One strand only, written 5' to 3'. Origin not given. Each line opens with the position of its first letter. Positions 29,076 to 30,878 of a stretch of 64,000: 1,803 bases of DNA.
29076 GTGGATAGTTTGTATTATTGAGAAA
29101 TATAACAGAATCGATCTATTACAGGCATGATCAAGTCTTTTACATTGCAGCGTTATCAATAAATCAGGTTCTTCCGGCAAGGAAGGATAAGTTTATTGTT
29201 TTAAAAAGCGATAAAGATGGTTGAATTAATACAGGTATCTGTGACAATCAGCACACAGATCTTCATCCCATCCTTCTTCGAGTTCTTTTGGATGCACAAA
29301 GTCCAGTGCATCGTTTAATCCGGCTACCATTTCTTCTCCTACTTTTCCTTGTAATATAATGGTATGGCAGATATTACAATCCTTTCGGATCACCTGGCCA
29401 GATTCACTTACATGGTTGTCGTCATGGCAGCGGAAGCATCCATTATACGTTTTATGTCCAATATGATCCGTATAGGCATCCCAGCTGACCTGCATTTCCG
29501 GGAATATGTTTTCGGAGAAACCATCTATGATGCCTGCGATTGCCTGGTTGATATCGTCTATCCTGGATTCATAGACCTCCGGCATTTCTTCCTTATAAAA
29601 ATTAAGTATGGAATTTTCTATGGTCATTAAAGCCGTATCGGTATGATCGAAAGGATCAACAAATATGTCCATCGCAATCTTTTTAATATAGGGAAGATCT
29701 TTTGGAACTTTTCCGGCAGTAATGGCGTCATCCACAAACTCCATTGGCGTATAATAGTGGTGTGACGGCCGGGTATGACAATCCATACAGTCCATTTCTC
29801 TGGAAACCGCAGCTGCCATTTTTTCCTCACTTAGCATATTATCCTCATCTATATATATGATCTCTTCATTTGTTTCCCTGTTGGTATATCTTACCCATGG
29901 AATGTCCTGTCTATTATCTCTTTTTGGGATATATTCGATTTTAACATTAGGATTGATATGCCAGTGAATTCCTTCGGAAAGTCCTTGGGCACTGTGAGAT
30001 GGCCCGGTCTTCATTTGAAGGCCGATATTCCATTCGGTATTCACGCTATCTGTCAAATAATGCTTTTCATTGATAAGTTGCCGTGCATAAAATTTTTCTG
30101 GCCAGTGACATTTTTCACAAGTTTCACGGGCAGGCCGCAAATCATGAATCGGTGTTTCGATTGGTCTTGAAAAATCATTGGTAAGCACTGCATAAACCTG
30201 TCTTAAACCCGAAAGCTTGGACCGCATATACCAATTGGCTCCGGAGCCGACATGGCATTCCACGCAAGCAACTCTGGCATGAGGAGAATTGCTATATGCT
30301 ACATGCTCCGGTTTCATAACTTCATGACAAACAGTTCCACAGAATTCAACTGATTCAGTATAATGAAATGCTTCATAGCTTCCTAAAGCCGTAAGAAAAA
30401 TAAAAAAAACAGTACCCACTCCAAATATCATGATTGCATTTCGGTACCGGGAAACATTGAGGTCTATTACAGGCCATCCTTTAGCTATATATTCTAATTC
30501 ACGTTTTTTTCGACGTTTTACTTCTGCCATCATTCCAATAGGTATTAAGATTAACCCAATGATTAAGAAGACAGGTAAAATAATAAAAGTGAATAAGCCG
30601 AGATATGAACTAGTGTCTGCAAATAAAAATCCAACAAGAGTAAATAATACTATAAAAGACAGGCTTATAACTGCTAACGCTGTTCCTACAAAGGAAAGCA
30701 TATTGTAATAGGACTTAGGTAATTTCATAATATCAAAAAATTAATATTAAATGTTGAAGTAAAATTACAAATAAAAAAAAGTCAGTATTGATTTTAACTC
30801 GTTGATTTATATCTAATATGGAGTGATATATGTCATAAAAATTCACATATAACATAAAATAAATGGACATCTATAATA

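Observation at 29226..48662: Self-contained multihaem cytochrome / NrfCD-type / haem-synthesis / System II maturation block in a Bacteroidota-like genome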

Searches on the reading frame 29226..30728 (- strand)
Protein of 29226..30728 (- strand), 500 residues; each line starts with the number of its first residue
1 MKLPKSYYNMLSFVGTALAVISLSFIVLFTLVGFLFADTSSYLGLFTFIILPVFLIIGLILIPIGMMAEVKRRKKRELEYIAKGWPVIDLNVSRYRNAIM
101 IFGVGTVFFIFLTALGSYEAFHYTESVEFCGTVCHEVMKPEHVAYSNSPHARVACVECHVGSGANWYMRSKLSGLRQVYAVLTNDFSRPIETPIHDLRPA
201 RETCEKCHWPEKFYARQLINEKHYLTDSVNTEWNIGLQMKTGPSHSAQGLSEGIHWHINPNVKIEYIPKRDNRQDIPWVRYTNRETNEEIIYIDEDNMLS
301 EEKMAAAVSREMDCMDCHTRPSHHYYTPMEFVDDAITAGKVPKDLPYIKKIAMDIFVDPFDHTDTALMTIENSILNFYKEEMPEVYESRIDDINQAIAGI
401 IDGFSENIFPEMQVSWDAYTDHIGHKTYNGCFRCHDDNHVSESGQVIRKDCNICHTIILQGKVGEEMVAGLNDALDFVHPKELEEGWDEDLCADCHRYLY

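Call 4: search_protein_families(library=pfam, proteins=[window:29226-30728:-], max_evalue=0.01)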
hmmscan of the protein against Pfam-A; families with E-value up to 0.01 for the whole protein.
window:29226-30728:- (500 aa): 5 families
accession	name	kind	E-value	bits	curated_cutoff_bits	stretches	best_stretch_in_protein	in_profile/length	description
PF03264.19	Cytochrom_NNT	-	9.6e-09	35.6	24.1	1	101-187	10-100/174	NapC/NirT cytochrome c family, N-terminal region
PF14522.11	Cytochrome_C7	-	1.9e-06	28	24.8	0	427-456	43-67/67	Cytochrome c7 and related cytochrome c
PF02085.21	Cytochrom_CIII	-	6e-06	27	22.9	0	138-212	16-86/101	Class III cytochrome C family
PF14537.11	Cytochrom_c3_2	-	0.0053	17.6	25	0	425-497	2-65/79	Cytochrome c3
PF12698.13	ABC2_membrane_3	-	0.0074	15.8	31.6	1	9-68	239-296/347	ABC-2 family transporter protein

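Call 5: search_protein_families(library=ncbifam, proteins=[window:29226-30728:-], max_evalue=0.01)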
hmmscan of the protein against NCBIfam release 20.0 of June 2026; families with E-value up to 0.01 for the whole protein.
window:29226-30728:- (500 aa): 4 families
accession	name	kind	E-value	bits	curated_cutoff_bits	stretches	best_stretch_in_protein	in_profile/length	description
TIGR03153.1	cytochr_NrfH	equivalog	2.8e-14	53.4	134.2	1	105-209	6-110/138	cytochrome c nitrite reductase small subunit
TIGR02162.1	torC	equivalog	3.7e-05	23.2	478.2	1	118-187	35-109/387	pentaheme c-type cytochrome TorC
NF011606.0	PRK15032.1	equivalog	0.0036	16.5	455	0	100-193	19-112/390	pentaheme c-type cytochrome TorC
TIGR03507.1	decahem_SO1788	subfamily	0.0055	15.2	209.3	1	117-219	233-313/672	OmcA/MtrC family decaheme c-type cytochrome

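Call 12: find_encoding_contigs(protein=window:29226-30728:-, flank=10000, max_places=6)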
Protein window:29226-30728:- (500 aa): no gene with exactly this product is on record in the collection.

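Call 13: find_homologous_proteins(query=window:29226-30728:-, max_evalue=0.00001)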
Query window:29226-30728:- (500 aa): 7904 proteins with E <= 0.00001 among 8000 candidates; the best 120 are listed.
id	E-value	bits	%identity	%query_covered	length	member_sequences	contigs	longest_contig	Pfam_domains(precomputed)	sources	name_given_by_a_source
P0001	0.0e+0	1100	90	100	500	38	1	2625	PF03264.20,PF02085.22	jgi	-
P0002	0.0e+0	1061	86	100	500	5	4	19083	PF14537.12,PF03264.20,PF02085.22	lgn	-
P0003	0.0e+0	1047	87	98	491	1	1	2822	PF03264.20,PF02085.22,PF14522.12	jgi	jgi:nitrate/TMAO reductase-like tetraheme cytochrome c subunit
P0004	1.9e-292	989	79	100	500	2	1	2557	PF14537.12,PF03264.20,PF02085.22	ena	-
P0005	4.9e-292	987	81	100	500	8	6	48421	PF03264.20,PF14522.12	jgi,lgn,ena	-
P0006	8.2e-279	944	76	100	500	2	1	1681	PF14537.12,PF03264.20,PF02085.22,PF14522.12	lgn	-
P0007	3.8e-275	932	74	100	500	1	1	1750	PF14537.12,PF03264.20,PF02085.22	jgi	jgi:nitrate/TMAO reductase-like tetraheme cytochrome c subunit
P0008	5.1e-275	931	74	100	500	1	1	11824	PF14537.12,PF03264.20,PF02085.22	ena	-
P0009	1.5e-274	930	74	100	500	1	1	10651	PF14537.12,PF03264.20,PF02085.22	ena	-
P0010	5.8e-273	925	74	100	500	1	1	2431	PF14537.12,PF03264.20,PF02085.22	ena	-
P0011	1.8e-272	923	74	100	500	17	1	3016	PF14537.12,PF03264.20,PF02085.22,PF14522.12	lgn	-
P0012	2.4e-272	923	74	100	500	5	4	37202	PF14537.12,PF03264.20,PF14522.12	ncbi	-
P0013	5.4e-272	921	74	100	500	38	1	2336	PF14537.12,PF03264.20,PF02085.22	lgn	-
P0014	7.3e-272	921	74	100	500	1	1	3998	PF14537.12,PF03264.20,PF02085.22,PF14522.12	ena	-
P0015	8.2e-272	921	74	100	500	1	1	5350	PF14537.12,PF03264.20,PF02085.22,PF14522.12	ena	-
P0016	3.1e-271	919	74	100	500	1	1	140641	PF14537.12,PF03264.20,PF02085.22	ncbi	-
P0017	3.2e-271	919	74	100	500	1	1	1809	PF14537.12,PF03264.20,PF14522.12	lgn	-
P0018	4.8e-271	918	73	100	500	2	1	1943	PF03264.20,PF02085.22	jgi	-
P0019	8.7e-271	917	74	100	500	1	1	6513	PF03264.20,PF02085.22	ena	-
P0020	1.4e-270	917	74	100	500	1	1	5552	PF14537.12,PF03264.20,PF02085.22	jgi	-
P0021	1.7e-270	916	73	100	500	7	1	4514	PF03264.20,PF02085.22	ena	-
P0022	1.3e-269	914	73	100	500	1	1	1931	PF14537.12,PF03264.20,PF14522.12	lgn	-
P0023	1.5e-269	913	73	100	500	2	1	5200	PF14537.12,PF03264.20,PF02085.22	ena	-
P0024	2.0e-269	913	73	100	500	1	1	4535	PF14537.12,PF03264.20,PF02085.22,PF14522.12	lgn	-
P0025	5.2e-269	912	73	100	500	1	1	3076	PF14537.12,PF03264.20,PF02085.22,PF14522.12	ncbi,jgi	-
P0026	2.0e-268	910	72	100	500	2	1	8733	PF14537.12,PF03264.20,PF02085.22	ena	-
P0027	1.5e-267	907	73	100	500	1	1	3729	PF14537.12,PF03264.20,PF02085.22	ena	-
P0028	1.9e-267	906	73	100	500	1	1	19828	PF14537.12,PF03264.20,PF02085.22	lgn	-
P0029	2.0e-267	906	73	100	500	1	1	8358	PF03264.20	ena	-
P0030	2.4e-265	899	72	100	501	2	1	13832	PF03264.20,PF02085.22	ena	-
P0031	3.1e-265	899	71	100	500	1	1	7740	PF03264.20,PF02085.22,PF14522.12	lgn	-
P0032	2.4e-264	896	71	100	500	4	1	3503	PF03264.20,PF14522.12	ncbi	-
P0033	3.5e-264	896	71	100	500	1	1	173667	PF14537.12,PF03264.20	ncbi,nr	ncbi:MAG: NapC/NirT family cytochrome c [Cytophagales bacterium]|nr:NapC/NirT family cytochrome c [C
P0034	7.2e-263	891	72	100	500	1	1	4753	PF14537.12,PF03264.20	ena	-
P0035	8.3e-262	888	71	100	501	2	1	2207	PF14537.12,PF03264.20,PF02085.22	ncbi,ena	-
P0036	3.9e-261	886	71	100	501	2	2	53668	PF14537.12,PF03264.20,PF02085.22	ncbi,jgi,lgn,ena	-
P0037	9.8e-261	884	72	100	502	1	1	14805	PF14537.12,PF03264.20,PF14522.12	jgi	jgi:hypothetical protein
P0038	1.2e-260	884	71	100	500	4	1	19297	PF14537.12,PF03264.20,PF02085.22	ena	-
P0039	1.2e-259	881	70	100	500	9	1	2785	PF03264.20,PF02085.22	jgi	-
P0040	4.5e-259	879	72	100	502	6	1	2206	PF14537.12,PF03264.20,PF02085.22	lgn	-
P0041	6.7e-259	878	70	100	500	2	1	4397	PF03264.20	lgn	-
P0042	8.6e-259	878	70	100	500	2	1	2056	PF03264.20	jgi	-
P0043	9.5e-259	878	69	100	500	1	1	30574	PF03264.20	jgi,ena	-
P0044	1.6e-258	877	70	100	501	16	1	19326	PF14537.12,PF03264.20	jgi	jgi:nitrate/TMAO reductase-like tetraheme cytochrome c subunit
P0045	2.7e-258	876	70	100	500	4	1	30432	PF03264.20,PF02085.22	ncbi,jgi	-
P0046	5.9e-258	875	69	100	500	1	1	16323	PF14537.12,PF03264.20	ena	-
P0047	7.3e-258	875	70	100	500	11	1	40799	PF14537.12,PF03264.20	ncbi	-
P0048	8.5e-258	875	70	100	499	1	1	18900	PF14537.12,PF03264.20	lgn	-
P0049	8.5e-258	875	73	96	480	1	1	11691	PF14537.12,PF03264.20,PF02085.22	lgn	-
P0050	9.7e-258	874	69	100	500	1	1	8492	PF03264.20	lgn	-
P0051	1.9e-257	873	71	100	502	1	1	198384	PF03264.20,PF14522.12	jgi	jgi:nitrate/TMAO reductase-like tetraheme cytochrome c subunit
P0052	5.1e-257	872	70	100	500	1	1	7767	PF03264.20,PF02085.22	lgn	-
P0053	8.9e-257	871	74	95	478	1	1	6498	PF14537.12,PF03264.20,PF02085.22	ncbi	-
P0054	1.2e-256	871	69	100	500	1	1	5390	PF14537.12,PF03264.20,PF02085.22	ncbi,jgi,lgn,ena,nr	ncbi:MAG: NapC/NirT family cytochrome c [Cyclobacteriaceae bacterium]|nr:NapC/NirT family cytochrome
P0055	2.9e-256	869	69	100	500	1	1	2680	PF03264.20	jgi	-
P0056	4.2e-256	869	69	100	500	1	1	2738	PF03264.20,PF02085.22,PF14522.12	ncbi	-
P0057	1.3e-255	867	69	100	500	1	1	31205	PF03264.20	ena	-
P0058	2.7e-255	866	73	95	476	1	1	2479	PF03264.20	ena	-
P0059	7.5e-255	865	69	100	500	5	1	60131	PF03264.20,PF02085.22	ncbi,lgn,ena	-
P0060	1.6e-254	864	69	100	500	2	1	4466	PF03264.20,PF02085.22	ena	-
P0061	2.4e-254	863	68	100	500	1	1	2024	PF14537.12,PF03264.20,PF02085.22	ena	-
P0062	1.2e-253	861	70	98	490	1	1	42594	PF14537.12,PF03264.20,PF02085.22,PF14522.12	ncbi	-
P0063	6.0e-253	859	69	100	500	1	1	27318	PF14537.12,PF03264.20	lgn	-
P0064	9.7e-253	858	69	100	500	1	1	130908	PF14537.12,PF03264.20,PF14522.12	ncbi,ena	-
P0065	2.4e-252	857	68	100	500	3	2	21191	PF14537.12,PF03264.20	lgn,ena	-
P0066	1.1e-251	854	69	100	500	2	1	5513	PF14537.12,PF03264.20,PF14522.12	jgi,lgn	jgi:nitrate/TMAO reductase-like tetraheme cytochrome c subunit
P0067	1.2e-251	854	69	100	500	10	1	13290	PF14537.12,PF03264.20,PF14522.12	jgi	jgi:nitrate/TMAO reductase-like tetraheme cytochrome c subunit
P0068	1.4e-251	854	73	95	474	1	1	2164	PF03264.20,PF14522.12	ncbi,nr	ncbi:MAG: NapC/NirT family cytochrome c, partial [Cyclobacteriaceae bacterium]|nr:NapC/NirT family c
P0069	3.2e-250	850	68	100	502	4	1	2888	PF03264.20,PF14522.12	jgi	jgi:hypothetical protein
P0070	1.0e-249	848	68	100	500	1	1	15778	PF14537.12,PF03264.20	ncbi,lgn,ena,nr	ncbi:MAG TPA: NapC/NirT family cytochrome c [Cyclobacteriaceae bacterium]|nr:NapC/NirT family cytoch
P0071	1.0e-248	845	68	100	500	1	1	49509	PF14537.12,PF03264.20,PF14522.12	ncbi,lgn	-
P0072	1.2e-247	841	68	100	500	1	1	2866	PF14537.12,PF03264.20,PF14522.12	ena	-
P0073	5.7e-244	829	66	100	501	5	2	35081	PF14537.12,PF03264.20,PF14522.12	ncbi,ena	-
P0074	9.1e-244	828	66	100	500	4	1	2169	PF03264.20,PF14522.12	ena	-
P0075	8.1e-243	825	66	100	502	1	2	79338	PF14537.12,PF03264.20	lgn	-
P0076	8.1e-243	825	66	100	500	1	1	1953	PF14537.12,PF03264.20,PF14522.12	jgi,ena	-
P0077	1.9e-241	821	66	100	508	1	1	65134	PF14537.12,PF03264.20,PF14522.12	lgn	-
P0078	3.7e-241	820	66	100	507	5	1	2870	PF14537.12,PF03264.20,PF14522.12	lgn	-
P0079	9.0e-241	818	65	100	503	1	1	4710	PF14537.12,PF03264.20,PF14522.12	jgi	jgi:hypothetical protein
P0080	9.4e-241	818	67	100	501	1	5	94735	PF14537.12,PF03264.20,PF02085.22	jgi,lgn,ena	-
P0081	4.6e-240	816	65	100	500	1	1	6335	PF14537.12,PF03264.20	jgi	jgi:nitrate/TMAO reductase-like tetraheme cytochrome c subunit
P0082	1.3e-239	815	66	100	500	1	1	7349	PF14537.12,PF03264.20,PF14522.12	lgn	-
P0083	1.9e-239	814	66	100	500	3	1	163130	PF14537.12,PF03264.20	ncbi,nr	ncbi:MAG: NapC/NirT family cytochrome c [Bacteroidales bacterium]|nr:NapC/NirT family cytochrome c [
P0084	2.0e-239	814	66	100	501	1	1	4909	PF14537.12,PF03264.20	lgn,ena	-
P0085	3.5e-239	813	70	91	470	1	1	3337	PF03264.20,PF14522.12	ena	-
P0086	4.5e-239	813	65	100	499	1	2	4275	PF03264.20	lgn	-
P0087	1.9e-238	811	65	100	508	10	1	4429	PF14537.12,PF03264.20,PF14522.12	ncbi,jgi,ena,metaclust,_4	metaclust:\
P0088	1.1e-236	805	65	100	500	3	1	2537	PF03264.20,PF14522.12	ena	-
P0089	6.9e-236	802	68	94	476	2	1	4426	PF14537.12,PF03264.20,PF14522.12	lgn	-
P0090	3.2e-234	797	73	87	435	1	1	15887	PF14537.12,PF03264.20,PF02085.22,PF14522.12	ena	-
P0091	1.3e-233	795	64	100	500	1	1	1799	PF14537.12,PF03264.20,PF14522.12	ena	-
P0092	3.7e-232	790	64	100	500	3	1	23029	PF03264.20,PF14522.12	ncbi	-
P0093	6.7e-232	789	63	100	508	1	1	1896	PF14537.12,PF03264.20,PF14522.12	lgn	-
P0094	7.3e-232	789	63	100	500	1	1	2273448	PF03264.20,PF02085.22,PF14522.12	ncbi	ncbi:MAG: NapC/NirT family cytochrome c [Tenuifilaceae bacterium]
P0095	1.5e-231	788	63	100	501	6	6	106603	PF03264.20,PF02085.22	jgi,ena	-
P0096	9.6e-230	782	63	100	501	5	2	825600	PF14537.12,PF03264.20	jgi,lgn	jgi:hypothetical protein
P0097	3.9e-229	780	65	100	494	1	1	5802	PF03264.20,PF02085.22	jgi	-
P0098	3.7e-227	773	62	100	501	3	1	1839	PF03264.20,PF14522.12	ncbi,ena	-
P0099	1.9e-225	768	61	100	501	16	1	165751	PF03264.20,PF02085.22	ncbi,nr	ncbi:MAG: NapC/NirT family cytochrome c [Bacteroidales bacterium]|nr:NapC/NirT family cytochrome c [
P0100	6.5e-225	766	61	100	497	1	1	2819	PF14537.12,PF03264.20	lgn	-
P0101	9.2e-224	762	62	98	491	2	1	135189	PF14537.12,PF03264.20,PF22113.2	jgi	-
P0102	4.3e-223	760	62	100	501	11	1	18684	PF03264.20,PF14522.12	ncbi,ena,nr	ncbi:MAG TPA: cytochrome C [Bacteroidales bacterium]|nr:cytochrome C [Bacteroidales bacterium]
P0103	4.6e-223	760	61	100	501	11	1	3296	PF14537.12,PF03264.20,PF14522.12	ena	-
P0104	8.1e-221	753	61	100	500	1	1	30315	PF03264.20,PF14522.12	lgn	-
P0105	4.1e-218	744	60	100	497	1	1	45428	PF14537.12,PF03264.20,PF14522.12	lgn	-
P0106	3.6e-214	731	61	98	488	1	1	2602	PF14537.12,PF03264.20,PF02085.22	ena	-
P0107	3.7e-212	724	59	100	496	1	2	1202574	PF14537.12,PF03264.20,PF14522.12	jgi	jgi:NapC/NirT cytochrome c family, N-terminal region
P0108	6.5e-212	723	63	95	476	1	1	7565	PF03264.20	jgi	jgi:hypothetical protein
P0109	2.4e-210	718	58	100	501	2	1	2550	PF03264.20,PF14522.12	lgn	-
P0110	4.9e-208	710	58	100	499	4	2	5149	PF03264.20,PF02085.22,PF14522.12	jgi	-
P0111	1.7e-207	709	59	100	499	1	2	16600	PF14537.12,PF03264.20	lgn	-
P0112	5.9e-207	707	57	100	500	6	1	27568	PF14537.12,PF03264.20,PF14522.12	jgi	-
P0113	2.7e-206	705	60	100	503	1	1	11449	PF14537.12,PF03264.20,PF14522.12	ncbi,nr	ncbi:MAG: NapC/NirT family cytochrome c [Bacteroidales bacterium]|nr:NapC/NirT family cytochrome c [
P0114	4.0e-206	704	58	100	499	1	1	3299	PF14537.12,PF03264.20,PF14522.12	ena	-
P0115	4.7e-206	704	70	81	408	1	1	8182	PF14537.12,PF03264.20,PF14522.12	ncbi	-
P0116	7.4e-206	703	57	100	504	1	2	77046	PF14537.12,PF03264.20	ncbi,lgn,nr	ncbi:MAG: YrzE family protein [Bacteroidales bacterium]|nr:YrzE family protein [Bacteroidales bacter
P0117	9.4e-206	703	59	100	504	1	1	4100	PF14537.12,PF03264.20,PF02085.22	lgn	-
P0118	2.7e-205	701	57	100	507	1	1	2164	PF03264.20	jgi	-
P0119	2.7e-205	701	57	100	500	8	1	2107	PF03264.20,PF14522.12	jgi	jgi:hypothetical protein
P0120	2.8e-205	701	59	100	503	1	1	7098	PF14537.12,PF03264.20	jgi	jgi:nitrate/TMAO reductase-like tetraheme cytochrome c subunit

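Call 14: find_encoding_contigs(protein=P0005, flank=10000, max_places=2)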
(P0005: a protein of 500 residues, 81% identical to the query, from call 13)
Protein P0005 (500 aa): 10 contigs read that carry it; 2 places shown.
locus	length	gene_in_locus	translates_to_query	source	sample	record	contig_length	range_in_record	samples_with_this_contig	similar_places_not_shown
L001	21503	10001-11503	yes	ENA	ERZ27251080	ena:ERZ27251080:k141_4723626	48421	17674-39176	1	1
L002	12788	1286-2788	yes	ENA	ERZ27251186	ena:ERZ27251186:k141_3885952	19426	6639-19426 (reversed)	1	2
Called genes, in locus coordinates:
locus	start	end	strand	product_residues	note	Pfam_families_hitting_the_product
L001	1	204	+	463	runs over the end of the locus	PF04055:Radical_SAM, PF06969:HemN_C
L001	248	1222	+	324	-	PF00490:ALAD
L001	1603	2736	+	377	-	PF01391:Collagen (weak), PF09699:Paired_CXXCH_1 (faint), PF14522:Cytochrome_C7 (faint), PF14537:Cytochrom_c3_2 (faint), PF22113:Mtrc-MtrF_II-IV_dom (faint)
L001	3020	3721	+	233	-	PF00027:cNMP_binding, PF13545:HTH_Crp_2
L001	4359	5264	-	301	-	-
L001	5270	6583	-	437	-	PF03916:NrfD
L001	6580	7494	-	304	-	PF12838:Fer4_7 (faint), PF13187:Fer4_9 (faint), PF12800:Fer4_4 (faint), PF13247:Fer4_11, PF12797:Fer4_2 (weak), PF12837:Fer4_6 (weak), PF13237:Fer4_10 (weak), PF00037:Fer4 (weak)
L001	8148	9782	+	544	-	-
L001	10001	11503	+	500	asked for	PF03264:Cytochrom_NNT, PF14522:Cytochrome_C7 (faint)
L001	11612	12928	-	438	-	PF01546:Peptidase_M20, PF07687:M20_dimer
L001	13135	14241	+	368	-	PF01008:IF-2B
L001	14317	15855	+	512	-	PF05345:He_PIG (weak), PF16499:Melibiase_2, PF17801:Melibiase_C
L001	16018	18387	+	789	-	PF12704:MacB_PCD, PF02687:FtsX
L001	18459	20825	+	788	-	PF12704:MacB_PCD, PF02687:FtsX, PF12704:MacB_PCD, PF02687:FtsX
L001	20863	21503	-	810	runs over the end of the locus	PF12704:MacB_PCD, PF02687:FtsX, PF12704:MacB_PCD, PF02687:FtsX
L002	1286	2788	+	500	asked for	PF03264:Cytochrom_NNT, PF14522:Cytochrome_C7 (faint)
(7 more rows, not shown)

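Call 15: find_encoding_contigs(protein=P0033, flank=10000, max_places=1)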
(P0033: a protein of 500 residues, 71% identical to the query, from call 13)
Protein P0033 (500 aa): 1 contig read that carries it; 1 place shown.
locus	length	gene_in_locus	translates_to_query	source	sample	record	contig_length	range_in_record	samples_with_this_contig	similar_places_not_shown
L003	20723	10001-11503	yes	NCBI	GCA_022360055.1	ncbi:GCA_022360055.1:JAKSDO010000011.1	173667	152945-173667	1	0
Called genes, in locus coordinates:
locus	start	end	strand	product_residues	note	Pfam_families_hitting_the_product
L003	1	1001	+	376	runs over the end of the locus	PF09699:Paired_CXXCH_1 (faint), PF13435:Cytochrome_C554 (faint), PF14522:Cytochrome_C7 (faint), PF14537:Cytochrom_c3_2 (faint), PF22113:Mtrc-MtrF_II-IV_dom (weak)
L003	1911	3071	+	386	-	PF14522:Cytochrome_C7 (faint), PF14537:Cytochrom_c3_2 (faint)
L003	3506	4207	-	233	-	PF00027:cNMP_binding, PF13545:HTH_Crp_2, PF00325:Crp (weak)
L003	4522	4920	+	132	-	-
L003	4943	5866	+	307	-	PF19089:DUF5777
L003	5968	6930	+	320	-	PF12838:Fer4_7 (faint), PF13187:Fer4_9 (faint), PF13237:Fer4_10 (weak), PF13247:Fer4_11, PF00037:Fer4 (weak), PF12797:Fer4_2 (weak), PF12837:Fer4_6 (weak), PF13247:Fer4_11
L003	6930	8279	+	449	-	PF03916:NrfD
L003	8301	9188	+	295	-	-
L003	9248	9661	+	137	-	PF13442:Cytochrome_CBB3, PF00034:Cytochrom_C (weak)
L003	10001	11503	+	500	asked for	PF03264:Cytochrom_NNT, PF14537:Cytochrom_c3_2 (faint)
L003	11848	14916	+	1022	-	PF05140:ResB, PF01578:Cytochrom_C_asm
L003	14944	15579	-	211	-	PF00702:Hydrolase, PF13419:HAD_2, PF13242:Hydrolase_like (faint)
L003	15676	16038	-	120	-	-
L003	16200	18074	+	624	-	PF01433:Peptidase_M1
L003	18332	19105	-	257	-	PF13489:Methyltransf_23, PF08241:Methyltransf_11, PF08242:Methyltransf_12, PF13649:Methyltransf_25, PF13847:Methyltransf_31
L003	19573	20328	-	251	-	PF02522:Antibiotic_NAT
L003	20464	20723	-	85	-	PF00550:PP-binding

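Call 16: find_encoding_contigs(protein=P0094, flank=10000, max_places=1)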
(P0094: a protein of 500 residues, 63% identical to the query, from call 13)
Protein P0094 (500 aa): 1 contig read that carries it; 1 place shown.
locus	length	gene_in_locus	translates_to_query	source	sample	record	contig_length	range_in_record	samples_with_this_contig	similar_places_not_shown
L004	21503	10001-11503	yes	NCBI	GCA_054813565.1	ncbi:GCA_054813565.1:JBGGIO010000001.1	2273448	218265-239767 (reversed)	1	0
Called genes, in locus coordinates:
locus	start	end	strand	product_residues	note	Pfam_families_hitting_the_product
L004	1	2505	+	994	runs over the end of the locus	PF00072:Response_reg (weak), PF01326:PPDK_N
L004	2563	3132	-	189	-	-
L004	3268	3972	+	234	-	PF04016:DUF364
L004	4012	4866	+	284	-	PF14267:DUF4357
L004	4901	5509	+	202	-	PF00899:ThiF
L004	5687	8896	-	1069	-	PF07494:Reg_prop (faint), PF07495:Y_Y_Y, PF02518:HATPase_c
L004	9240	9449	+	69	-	PF02597:ThiS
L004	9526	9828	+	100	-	PF04977:DivIC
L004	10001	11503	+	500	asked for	PF03264:Cytochrom_NNT, PF02085:Cytochrom_CIII (faint), PF14522:Cytochrome_C7 (faint)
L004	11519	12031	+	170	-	PF02870:Methyltransf_1N, PF01035:DNA_binding_1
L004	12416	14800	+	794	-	PF12704:MacB_PCD, PF02687:FtsX, PF12704:MacB_PCD, PF02687:FtsX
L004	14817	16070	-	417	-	PF00535:Glycos_transf_2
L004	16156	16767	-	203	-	PF03938:OmpH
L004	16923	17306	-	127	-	PF00166:Cpn10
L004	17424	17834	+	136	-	PF11964:SpoIIAA-like (faint)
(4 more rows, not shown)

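Call 18: search_solved_structures(query=window:29226-30728:-, max_evalue=1)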
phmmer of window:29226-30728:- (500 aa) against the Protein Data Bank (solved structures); distinct sequences matched with E-value up to 1: 10.
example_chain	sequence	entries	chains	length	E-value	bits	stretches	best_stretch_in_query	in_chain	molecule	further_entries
2j7a_C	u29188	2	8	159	0.00027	23.2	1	103-227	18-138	CYTOCHROME C QUINOL DEHYDROGENASE NRFH | NAPC/NIRT CYTOCHROME C FAMILY PROTEIN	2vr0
9vkg_C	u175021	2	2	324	0.21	13.7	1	49-80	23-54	Cell cycle control protein 50A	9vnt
7py4_B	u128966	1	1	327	0.22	13.7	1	49-80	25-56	Cell cycle control protein 50A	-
6k7g_C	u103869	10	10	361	0.25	13.5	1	49-80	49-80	Cell cycle control protein 50A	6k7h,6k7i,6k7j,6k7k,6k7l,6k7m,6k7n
8ox4_B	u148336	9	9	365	0.25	13.5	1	49-80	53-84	Cell cycle control protein 50A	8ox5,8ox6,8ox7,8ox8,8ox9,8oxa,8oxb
6lkn_C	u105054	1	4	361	0.25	13.5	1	49-80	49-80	Cell cycle control protein 50A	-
7bsp_C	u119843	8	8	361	0.25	13.5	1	49-80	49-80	CDC50A | Cell cycle control protein 50A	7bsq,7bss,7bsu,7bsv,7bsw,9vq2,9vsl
7vgi_A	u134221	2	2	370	0.25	13.5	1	49-80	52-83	Cell cycle control protein 50A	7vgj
1wad_A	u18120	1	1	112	0.84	11.7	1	143-211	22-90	CYTOCHROME C3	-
2m67_A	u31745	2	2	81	1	11.5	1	1-64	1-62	MerF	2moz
